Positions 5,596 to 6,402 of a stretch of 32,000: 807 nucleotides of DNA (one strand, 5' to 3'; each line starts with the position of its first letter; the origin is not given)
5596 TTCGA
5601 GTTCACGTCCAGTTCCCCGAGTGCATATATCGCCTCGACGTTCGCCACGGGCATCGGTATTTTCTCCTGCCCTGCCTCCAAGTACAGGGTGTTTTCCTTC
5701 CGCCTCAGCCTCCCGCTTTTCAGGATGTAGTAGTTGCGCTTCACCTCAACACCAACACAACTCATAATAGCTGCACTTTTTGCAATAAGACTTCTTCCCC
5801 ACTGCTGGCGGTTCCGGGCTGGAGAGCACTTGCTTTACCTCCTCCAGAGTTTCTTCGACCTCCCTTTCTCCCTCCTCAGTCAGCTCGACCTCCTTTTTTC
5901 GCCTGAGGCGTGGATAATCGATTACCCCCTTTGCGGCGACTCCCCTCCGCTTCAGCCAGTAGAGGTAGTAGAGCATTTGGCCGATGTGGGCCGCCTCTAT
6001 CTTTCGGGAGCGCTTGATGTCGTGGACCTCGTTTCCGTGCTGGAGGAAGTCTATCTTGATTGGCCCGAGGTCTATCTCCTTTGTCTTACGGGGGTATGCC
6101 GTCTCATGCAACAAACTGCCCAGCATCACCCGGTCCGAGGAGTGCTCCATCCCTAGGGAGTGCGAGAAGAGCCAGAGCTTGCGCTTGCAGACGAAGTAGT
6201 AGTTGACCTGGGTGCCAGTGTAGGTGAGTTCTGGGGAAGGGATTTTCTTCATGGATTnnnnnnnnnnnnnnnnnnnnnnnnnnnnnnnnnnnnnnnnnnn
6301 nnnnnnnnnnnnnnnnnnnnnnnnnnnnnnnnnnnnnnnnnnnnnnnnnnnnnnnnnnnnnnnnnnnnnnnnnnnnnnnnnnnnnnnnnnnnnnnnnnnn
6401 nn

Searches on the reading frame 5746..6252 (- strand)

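Call 90: search_protein_families(library=pfam, proteins=[window:5746-6252:-], max_evalue=0.001)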
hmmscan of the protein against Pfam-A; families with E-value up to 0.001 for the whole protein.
window:5746-6252:- (168 aa): 1 family
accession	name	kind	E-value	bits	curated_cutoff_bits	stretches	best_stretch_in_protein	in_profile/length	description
PF01930.23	Cas_Cas4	-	3.1e-58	196.8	22.7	1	12-168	1-160/160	Domain of unknown function DUF83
